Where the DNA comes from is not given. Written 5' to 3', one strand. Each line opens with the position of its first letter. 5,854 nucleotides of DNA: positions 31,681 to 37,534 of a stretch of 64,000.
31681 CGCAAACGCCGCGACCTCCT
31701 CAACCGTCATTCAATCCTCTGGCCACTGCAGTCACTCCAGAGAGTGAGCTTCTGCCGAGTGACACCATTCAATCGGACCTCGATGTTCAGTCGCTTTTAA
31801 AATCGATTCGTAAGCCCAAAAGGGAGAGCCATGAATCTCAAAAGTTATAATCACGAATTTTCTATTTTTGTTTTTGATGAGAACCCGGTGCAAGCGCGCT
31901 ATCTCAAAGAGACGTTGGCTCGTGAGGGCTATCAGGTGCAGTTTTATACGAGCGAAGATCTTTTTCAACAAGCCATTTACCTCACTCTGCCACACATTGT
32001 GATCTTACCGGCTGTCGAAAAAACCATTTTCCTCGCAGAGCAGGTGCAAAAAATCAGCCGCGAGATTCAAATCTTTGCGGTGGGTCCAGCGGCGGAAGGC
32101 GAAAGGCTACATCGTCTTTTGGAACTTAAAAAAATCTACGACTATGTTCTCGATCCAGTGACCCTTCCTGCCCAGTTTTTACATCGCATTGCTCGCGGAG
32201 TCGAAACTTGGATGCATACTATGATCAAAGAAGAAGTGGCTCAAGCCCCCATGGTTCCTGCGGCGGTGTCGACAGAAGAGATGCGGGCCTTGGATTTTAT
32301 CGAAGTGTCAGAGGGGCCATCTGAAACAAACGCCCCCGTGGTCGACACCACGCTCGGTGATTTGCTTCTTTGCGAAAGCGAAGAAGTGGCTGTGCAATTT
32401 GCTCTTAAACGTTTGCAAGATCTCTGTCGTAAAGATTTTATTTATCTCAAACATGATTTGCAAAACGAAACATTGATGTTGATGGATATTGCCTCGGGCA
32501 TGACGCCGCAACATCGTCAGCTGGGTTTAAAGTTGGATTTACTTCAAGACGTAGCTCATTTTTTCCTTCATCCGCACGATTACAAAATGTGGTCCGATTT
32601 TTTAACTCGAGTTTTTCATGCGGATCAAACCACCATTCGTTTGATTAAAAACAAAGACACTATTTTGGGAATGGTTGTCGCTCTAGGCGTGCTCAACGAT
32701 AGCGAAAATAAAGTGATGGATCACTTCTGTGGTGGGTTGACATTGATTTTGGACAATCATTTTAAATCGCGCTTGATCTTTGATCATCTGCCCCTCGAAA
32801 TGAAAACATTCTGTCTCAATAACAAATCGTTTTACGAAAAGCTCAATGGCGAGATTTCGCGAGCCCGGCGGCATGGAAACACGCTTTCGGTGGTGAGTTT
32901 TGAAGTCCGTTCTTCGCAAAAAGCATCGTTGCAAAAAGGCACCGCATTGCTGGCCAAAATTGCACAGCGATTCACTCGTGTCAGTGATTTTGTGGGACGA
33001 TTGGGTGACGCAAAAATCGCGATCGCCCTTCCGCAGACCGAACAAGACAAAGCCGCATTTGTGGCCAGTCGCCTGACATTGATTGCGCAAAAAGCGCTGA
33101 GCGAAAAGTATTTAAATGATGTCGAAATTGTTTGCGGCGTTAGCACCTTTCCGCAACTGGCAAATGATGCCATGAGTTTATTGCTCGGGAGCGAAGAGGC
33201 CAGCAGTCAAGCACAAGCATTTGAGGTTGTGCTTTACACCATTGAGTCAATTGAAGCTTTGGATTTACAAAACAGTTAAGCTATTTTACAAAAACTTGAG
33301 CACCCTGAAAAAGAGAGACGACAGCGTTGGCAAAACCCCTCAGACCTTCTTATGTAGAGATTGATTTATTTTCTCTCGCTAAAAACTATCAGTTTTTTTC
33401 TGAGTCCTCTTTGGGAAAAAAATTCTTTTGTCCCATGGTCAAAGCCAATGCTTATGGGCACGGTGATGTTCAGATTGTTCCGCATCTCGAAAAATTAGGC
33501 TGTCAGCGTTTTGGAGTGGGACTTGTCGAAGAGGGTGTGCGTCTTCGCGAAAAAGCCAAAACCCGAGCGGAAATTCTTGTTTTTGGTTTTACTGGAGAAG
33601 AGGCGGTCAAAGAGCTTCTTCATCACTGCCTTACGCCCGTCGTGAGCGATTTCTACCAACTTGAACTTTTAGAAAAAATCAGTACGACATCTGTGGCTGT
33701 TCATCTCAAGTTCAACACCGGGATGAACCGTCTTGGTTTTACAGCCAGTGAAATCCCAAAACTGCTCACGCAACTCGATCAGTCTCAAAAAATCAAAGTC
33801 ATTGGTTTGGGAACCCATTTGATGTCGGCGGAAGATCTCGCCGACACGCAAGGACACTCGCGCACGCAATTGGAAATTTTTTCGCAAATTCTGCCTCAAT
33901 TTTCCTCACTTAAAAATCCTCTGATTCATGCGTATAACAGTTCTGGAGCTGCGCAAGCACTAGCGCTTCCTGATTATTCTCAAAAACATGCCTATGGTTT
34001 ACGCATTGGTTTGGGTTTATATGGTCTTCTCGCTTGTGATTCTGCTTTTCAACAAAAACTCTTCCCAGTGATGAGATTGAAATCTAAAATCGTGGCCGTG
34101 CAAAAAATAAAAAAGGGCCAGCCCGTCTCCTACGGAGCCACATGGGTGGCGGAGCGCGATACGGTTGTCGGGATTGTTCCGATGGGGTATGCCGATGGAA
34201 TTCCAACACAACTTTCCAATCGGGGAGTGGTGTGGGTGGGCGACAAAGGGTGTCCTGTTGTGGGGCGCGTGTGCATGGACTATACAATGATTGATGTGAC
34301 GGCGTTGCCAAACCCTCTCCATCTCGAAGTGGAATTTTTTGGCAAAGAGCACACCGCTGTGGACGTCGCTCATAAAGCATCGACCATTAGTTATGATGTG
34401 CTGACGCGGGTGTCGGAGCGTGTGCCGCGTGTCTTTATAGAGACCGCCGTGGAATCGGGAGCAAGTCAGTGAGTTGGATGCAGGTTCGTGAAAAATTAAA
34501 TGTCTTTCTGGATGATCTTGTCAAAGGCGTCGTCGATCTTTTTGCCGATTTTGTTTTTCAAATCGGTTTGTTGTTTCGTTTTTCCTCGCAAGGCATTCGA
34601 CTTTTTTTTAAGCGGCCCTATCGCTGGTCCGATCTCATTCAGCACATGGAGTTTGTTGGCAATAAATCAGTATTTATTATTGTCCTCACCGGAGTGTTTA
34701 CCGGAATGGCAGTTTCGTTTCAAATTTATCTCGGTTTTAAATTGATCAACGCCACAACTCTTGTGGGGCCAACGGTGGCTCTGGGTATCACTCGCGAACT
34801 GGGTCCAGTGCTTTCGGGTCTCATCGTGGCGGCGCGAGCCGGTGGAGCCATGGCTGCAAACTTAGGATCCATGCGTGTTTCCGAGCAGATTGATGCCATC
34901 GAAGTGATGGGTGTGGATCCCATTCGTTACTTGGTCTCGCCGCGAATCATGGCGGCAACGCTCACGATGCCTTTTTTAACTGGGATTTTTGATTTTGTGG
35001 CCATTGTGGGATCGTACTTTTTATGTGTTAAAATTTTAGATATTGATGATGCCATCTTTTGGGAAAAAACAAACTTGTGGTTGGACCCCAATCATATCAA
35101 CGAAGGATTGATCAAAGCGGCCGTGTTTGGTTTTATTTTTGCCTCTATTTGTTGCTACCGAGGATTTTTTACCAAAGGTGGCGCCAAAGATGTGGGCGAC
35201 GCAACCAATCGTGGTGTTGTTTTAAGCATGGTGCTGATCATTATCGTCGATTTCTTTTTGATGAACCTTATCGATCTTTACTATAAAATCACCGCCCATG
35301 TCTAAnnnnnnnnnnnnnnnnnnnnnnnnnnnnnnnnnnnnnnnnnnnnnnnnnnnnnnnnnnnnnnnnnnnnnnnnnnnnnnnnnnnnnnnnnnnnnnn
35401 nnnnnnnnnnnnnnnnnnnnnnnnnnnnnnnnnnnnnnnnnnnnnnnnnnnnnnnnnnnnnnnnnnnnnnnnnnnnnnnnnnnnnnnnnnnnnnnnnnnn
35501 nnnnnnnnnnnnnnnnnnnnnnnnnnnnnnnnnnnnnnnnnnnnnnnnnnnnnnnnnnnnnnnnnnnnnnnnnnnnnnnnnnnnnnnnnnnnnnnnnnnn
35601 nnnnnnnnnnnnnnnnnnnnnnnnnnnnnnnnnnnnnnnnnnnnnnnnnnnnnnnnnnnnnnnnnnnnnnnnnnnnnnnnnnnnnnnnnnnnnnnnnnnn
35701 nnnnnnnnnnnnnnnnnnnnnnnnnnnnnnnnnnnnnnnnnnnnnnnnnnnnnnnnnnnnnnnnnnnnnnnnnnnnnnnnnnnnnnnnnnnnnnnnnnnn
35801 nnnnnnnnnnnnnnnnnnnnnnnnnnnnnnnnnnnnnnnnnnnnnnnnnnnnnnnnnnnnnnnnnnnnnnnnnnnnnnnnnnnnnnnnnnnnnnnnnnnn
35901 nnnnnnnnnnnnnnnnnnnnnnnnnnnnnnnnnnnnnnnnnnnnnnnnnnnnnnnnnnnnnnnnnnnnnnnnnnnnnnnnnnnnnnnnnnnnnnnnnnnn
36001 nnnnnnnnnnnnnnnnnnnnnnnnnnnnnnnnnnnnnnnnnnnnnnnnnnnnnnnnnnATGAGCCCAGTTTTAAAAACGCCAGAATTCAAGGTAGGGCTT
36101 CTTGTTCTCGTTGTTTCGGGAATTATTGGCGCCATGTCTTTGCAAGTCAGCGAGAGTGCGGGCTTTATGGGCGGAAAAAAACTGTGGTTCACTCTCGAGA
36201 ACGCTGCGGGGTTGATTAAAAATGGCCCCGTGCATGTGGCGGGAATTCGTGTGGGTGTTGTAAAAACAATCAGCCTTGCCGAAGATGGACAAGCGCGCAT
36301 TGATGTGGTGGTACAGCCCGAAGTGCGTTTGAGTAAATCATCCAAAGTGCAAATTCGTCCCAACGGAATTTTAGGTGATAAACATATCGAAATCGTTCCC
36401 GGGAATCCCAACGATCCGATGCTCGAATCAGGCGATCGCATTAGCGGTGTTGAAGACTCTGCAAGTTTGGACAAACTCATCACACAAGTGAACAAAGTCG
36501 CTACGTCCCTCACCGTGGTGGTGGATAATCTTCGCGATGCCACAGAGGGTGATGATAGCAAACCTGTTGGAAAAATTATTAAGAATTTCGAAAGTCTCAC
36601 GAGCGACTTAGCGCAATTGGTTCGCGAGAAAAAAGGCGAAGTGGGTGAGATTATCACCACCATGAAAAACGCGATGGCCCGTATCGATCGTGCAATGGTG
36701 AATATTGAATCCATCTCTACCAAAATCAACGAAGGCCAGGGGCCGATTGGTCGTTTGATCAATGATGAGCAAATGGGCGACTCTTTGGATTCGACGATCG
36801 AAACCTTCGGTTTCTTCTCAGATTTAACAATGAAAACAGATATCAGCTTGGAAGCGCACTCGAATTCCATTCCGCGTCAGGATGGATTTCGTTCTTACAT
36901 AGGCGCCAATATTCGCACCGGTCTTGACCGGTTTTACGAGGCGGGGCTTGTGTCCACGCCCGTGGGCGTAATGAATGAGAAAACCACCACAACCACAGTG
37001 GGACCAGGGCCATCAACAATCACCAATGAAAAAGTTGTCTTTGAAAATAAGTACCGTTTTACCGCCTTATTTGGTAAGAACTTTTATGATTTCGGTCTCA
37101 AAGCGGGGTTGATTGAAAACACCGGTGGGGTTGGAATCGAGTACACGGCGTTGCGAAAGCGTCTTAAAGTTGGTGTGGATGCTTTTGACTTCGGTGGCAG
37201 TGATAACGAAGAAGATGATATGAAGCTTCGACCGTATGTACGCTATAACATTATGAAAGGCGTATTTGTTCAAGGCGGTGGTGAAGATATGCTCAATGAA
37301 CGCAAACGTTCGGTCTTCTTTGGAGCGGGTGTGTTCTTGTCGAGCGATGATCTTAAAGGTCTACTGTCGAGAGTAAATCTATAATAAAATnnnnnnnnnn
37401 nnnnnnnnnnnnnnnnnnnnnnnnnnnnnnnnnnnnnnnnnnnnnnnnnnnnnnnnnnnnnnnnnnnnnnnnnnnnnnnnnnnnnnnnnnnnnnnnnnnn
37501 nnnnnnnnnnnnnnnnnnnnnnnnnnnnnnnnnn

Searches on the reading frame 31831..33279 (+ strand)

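Call 91: search_protein_families(library=pfam, proteins=[window:31831-33279:+], max_evalue=0.00001)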
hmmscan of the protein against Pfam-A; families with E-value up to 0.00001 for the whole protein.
window:31831-33279:+ (482 aa): 1 family
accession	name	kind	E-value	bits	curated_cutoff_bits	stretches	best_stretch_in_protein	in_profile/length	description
PF00990.26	GGDEF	-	1.3e-07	32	23.8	1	329-461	10-154/161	Diguanylate cyclase, GGDEF domain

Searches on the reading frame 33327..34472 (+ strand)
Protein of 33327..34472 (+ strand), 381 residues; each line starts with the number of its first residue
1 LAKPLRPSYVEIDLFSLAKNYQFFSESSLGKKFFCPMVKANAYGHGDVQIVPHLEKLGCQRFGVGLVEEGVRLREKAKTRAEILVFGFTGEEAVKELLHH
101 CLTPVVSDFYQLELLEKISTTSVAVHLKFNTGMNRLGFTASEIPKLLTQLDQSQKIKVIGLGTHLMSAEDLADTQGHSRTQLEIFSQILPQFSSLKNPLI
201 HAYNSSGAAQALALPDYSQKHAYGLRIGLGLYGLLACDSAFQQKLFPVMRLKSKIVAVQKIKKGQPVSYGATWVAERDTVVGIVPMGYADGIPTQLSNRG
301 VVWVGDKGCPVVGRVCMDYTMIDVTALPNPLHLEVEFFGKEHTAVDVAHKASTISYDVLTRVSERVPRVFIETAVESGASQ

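Call 91: search_protein_families(library=pfam, proteins=[window:33327-34472:+], max_evalue=0.00001)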
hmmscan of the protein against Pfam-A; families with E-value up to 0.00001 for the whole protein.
window:33327-34472:+ (381 aa): 2 families
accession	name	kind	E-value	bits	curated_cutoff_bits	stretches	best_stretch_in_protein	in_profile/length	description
PF01168.26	Ala_racemase_N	-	3.2e-47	161.5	24.1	1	12-234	1-218/220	Alanine racemase, N-terminal domain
PF00842.27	Ala_racemase_C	-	1e-43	148.4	25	1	248-369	1-126/127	Alanine racemase, C-terminal domain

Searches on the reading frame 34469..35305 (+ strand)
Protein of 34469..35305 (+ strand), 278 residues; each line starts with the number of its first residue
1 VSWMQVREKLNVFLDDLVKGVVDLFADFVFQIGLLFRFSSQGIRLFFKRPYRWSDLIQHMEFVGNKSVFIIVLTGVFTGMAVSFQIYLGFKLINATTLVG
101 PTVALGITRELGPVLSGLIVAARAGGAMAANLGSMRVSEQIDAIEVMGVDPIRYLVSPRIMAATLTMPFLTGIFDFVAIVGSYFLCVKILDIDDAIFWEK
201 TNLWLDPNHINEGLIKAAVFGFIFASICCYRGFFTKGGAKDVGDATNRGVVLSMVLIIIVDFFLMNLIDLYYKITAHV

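Call 91: search_protein_families(library=pfam, proteins=[window:34469-35305:+], max_evalue=0.00001)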
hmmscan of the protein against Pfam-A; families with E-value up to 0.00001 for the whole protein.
window:34469-35305:+ (278 aa): 1 family
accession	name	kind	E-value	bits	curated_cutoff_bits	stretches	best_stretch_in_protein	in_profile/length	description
PF02405.21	MlaE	-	6.5e-77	258.3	22.5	1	57-265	2-210/212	Permease MlaE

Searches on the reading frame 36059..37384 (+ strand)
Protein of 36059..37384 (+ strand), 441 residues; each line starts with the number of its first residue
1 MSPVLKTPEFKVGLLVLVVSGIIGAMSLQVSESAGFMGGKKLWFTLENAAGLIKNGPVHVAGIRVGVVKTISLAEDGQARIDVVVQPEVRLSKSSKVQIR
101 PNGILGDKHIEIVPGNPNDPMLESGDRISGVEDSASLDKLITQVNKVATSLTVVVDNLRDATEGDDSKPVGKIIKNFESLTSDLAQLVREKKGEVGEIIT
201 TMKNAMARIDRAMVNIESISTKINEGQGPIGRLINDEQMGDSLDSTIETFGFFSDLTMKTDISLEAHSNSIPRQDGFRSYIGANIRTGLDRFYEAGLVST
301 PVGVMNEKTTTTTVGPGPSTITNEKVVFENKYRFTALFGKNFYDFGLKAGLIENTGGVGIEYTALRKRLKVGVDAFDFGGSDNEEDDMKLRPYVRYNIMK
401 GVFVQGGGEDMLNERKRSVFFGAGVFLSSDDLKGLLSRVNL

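Call 91: search_protein_families(library=pfam, proteins=[window:36059-37384:+], max_evalue=0.00001)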
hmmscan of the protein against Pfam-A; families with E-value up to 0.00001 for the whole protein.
window:36059-37384:+ (441 aa): 1 family
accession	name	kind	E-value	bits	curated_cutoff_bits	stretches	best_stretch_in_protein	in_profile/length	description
PF02470.25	MlaD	-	9.8e-16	58.2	25.1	1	39-115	2-81/81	MlaD protein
